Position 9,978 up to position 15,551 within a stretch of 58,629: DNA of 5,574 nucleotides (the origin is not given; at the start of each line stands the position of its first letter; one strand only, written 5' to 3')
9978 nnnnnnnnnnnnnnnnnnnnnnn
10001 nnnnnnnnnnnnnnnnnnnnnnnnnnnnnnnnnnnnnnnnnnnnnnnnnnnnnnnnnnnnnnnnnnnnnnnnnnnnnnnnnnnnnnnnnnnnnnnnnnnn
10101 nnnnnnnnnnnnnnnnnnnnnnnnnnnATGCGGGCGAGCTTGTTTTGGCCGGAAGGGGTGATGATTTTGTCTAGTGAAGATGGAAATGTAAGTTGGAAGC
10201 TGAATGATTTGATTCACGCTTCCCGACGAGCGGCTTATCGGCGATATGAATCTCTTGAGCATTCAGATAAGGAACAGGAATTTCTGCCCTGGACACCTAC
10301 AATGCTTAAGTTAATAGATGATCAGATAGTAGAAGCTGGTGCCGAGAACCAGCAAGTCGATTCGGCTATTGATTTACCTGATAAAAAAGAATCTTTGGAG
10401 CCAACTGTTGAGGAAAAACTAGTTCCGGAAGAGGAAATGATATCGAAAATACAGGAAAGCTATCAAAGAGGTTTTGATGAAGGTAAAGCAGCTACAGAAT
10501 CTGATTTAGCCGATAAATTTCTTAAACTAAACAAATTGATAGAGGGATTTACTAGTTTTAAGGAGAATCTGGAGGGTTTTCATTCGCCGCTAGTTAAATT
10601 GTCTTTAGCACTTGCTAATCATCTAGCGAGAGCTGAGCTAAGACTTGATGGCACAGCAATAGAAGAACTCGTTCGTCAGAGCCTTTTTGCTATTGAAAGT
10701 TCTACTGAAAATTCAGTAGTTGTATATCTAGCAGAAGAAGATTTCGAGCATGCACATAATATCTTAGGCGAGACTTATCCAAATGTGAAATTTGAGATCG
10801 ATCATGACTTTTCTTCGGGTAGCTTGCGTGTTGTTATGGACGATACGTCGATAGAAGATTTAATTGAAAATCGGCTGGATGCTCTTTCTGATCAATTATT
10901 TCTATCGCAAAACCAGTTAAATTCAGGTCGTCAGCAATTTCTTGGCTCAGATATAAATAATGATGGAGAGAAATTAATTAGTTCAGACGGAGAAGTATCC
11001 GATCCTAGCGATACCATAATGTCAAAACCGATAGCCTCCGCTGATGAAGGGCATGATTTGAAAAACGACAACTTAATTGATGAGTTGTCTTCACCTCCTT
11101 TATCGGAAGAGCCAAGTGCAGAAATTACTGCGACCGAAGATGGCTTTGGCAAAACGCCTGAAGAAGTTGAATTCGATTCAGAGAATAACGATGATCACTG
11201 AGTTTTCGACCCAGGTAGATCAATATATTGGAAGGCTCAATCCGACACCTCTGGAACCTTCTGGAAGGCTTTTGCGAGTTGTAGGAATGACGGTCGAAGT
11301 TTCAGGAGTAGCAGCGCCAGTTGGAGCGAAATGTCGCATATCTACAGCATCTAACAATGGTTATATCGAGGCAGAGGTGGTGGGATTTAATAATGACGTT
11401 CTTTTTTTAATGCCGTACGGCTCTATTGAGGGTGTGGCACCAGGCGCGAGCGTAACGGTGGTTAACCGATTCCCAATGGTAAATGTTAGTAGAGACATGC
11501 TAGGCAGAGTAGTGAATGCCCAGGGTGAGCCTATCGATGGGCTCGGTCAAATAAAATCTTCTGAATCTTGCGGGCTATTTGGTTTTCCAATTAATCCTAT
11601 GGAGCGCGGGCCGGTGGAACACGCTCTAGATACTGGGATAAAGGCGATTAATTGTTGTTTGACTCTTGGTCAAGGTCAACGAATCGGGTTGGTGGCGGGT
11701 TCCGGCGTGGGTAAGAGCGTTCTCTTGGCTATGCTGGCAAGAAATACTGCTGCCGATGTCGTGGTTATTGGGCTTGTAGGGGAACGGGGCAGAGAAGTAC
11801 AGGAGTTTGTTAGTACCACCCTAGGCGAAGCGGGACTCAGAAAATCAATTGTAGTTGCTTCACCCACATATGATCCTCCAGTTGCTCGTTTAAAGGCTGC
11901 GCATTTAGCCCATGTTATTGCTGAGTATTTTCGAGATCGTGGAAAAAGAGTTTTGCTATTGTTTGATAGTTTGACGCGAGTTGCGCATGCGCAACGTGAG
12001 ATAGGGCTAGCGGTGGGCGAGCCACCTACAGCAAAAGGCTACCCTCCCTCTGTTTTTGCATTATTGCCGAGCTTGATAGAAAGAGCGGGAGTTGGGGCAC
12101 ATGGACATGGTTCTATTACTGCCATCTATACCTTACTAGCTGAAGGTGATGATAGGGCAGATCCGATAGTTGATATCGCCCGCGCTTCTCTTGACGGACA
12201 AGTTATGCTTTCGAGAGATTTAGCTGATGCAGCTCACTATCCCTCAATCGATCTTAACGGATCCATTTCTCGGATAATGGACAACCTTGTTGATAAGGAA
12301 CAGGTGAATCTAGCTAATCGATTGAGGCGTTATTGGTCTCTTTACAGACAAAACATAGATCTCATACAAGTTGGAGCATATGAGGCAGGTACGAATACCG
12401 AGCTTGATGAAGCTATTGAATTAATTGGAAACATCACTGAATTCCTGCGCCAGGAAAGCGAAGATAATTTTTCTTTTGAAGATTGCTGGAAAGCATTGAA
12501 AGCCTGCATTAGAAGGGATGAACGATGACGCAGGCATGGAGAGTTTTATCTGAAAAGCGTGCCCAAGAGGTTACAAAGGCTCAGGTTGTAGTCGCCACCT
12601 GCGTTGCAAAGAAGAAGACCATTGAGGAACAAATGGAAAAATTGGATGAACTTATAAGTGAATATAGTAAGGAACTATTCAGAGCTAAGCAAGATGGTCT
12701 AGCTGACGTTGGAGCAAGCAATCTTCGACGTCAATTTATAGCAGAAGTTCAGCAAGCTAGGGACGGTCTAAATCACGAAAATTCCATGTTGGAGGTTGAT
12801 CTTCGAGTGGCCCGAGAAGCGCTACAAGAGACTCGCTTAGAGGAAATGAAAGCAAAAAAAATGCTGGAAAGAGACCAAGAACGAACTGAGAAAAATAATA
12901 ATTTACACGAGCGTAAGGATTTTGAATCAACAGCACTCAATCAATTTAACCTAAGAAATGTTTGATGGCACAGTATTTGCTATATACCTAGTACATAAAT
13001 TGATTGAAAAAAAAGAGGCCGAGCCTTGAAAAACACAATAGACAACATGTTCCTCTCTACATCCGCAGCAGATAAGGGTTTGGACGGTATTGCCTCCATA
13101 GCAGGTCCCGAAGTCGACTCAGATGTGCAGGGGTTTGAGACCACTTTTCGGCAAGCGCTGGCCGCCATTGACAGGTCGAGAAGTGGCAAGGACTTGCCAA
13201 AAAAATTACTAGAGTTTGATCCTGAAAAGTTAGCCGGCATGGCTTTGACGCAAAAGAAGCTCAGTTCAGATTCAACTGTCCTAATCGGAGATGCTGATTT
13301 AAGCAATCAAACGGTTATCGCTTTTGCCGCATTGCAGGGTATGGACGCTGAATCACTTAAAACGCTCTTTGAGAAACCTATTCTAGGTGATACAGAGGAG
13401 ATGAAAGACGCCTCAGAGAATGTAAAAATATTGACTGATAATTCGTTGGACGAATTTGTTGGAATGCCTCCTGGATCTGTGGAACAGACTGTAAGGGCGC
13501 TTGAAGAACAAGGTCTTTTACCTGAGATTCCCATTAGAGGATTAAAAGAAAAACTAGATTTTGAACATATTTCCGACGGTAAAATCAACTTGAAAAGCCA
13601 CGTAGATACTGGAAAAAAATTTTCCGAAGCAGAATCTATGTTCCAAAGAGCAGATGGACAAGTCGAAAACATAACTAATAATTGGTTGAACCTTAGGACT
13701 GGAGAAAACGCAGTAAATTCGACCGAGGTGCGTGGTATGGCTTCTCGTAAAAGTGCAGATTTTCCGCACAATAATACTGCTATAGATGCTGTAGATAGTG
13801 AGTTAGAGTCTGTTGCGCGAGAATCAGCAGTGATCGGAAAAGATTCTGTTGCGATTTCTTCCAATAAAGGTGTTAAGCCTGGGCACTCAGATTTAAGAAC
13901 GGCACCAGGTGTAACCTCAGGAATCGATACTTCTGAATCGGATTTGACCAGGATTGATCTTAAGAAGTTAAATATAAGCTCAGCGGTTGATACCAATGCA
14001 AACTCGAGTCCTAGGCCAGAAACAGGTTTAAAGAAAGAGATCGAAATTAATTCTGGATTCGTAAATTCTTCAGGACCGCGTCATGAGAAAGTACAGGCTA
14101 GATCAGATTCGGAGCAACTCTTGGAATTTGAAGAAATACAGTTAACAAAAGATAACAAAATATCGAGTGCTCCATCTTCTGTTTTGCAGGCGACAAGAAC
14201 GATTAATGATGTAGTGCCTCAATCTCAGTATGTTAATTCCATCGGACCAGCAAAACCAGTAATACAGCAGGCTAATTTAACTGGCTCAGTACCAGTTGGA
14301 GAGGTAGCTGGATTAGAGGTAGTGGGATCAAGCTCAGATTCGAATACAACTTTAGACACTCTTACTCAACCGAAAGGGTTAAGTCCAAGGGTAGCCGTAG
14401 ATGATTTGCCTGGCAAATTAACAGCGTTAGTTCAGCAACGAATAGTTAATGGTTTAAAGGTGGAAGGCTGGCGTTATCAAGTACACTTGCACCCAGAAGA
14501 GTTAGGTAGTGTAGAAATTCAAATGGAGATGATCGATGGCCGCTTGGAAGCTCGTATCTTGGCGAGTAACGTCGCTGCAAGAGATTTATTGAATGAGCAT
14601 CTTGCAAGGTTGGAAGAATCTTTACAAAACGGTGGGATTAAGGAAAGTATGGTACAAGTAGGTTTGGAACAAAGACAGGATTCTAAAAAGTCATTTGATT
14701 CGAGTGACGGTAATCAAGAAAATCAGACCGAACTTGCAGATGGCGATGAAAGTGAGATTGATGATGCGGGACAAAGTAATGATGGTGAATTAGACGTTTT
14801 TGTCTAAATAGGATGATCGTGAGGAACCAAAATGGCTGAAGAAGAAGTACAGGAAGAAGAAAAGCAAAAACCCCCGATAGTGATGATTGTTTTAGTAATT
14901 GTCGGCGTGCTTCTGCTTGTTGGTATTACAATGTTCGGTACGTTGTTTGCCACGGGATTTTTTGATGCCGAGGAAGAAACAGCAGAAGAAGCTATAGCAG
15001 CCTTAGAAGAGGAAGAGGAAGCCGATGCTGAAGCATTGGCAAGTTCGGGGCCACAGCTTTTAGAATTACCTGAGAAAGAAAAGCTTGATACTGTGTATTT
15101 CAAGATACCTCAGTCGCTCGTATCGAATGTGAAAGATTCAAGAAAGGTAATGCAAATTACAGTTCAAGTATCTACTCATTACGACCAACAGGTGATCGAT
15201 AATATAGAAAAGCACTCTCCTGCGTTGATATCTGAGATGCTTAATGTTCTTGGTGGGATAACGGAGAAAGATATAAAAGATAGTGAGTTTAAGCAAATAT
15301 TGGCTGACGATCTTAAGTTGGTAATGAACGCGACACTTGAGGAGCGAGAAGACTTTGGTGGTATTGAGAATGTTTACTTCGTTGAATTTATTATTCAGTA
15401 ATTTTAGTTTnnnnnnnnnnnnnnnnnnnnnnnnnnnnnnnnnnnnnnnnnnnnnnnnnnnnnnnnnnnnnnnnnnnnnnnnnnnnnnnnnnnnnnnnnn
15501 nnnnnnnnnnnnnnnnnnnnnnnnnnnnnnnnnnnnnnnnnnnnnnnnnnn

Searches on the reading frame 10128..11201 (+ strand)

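Call 18: search_protein_families(library=pfam, proteins=[window:10128-11201:+], max_evalue=0.001)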
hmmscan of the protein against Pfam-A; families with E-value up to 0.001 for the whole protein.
window:10128-11201:+ (357 aa): 1 family
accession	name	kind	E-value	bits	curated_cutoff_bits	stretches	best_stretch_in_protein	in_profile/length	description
PF02108.21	FliH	-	2.9e-08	34.2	24.1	1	134-252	7-127/128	Flagellar assembly protein FliH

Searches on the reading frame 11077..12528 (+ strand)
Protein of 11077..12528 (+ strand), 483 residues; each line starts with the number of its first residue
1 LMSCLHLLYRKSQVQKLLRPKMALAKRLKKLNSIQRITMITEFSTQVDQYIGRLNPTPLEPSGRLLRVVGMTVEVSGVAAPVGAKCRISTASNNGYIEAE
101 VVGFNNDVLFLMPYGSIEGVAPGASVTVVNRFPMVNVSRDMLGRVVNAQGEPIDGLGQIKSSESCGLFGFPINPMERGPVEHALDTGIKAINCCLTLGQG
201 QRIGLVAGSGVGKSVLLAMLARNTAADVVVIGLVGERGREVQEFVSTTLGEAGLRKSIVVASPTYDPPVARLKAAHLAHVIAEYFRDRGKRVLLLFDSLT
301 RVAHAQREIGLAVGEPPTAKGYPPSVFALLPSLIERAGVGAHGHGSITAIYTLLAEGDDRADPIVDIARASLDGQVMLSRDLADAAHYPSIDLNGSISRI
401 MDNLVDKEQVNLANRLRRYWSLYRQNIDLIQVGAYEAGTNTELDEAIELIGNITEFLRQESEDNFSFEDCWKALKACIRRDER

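Call 19: search_protein_families(library=pfam, proteins=[window:11077-12528:+], max_evalue=0.001)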
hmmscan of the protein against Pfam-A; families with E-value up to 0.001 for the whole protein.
window:11077-12528:+ (483 aa): 4 families
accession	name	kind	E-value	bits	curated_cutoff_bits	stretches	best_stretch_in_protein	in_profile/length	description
PF00006.31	ATP-synt_ab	-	5.1e-78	262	29.5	1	187-398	1-213/213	ATP synthase alpha/beta family, nucleotide-binding domain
PF18269.6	T3SS_ATPase_C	-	4.1e-25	87.9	22.7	1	405-476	1-72/72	T3SS EscN ATPase C-terminal domain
PF02874.29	ATP-synt_ab_N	-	9.6e-05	23.3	20.9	1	67-127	3-66/69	ATP synthase alpha/beta family, beta-barrel domain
PF00005.33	ABC_tran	-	0.0009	20.3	25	0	195-226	6-37/137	ABC transporter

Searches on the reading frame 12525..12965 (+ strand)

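Call 19: search_protein_families(library=pfam, proteins=[window:12525-12965:+], max_evalue=0.001)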
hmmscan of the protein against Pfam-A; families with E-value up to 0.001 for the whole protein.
window:12525-12965:+ (146 aa): 1 family
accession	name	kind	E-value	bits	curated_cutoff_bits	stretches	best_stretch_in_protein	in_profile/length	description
PF02050.21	FliJ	-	6.8e-06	26.8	28.4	1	23-132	7-114/123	Flagellar FliJ protein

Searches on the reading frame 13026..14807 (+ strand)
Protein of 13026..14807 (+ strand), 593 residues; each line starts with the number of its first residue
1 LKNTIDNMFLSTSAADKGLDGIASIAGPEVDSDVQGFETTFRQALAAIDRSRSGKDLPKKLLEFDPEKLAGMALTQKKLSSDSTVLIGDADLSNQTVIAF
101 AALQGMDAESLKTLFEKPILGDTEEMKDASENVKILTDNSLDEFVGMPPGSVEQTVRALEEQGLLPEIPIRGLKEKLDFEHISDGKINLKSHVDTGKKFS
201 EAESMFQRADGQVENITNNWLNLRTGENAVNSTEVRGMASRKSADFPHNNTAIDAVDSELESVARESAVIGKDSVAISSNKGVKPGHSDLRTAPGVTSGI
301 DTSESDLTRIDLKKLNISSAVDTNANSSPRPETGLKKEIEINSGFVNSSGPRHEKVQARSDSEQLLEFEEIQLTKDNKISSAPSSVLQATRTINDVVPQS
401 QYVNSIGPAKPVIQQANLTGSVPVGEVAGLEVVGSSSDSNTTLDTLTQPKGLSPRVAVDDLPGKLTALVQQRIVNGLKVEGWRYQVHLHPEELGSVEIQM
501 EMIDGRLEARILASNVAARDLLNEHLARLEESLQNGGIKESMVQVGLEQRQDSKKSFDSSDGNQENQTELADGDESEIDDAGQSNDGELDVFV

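Call 19: search_protein_families(library=pfam, proteins=[window:13026-14807:+], max_evalue=0.001)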
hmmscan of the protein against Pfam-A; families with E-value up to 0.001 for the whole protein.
window:13026-14807:+ (593 aa): 2 families
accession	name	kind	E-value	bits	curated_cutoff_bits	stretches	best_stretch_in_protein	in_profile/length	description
PF02120.21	Flg_hook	-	3e-17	62.6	29.8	1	480-551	11-82/85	Flagellar hook-length control protein FliK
PF09483.15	HpaP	-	9.2e-05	22.9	23.8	1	479-540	21-82/90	Type III secretion protein (HpaP)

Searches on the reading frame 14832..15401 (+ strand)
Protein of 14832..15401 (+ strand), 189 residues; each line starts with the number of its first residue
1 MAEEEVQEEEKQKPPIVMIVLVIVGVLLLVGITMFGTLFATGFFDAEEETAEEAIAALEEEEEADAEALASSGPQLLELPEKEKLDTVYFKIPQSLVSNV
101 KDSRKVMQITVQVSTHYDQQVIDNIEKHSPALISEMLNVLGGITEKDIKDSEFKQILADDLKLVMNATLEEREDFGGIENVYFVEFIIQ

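Call 19: search_protein_families(library=pfam, proteins=[window:14832-15401:+], max_evalue=0.001)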
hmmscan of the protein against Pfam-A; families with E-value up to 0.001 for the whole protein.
window:14832-15401:+ (189 aa): 1 family
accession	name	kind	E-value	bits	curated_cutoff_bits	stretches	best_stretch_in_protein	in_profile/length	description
PF03748.19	FliL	-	1.1e-14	55.2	24.6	1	89-189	1-103/103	Flagellar basal body-associated protein FliL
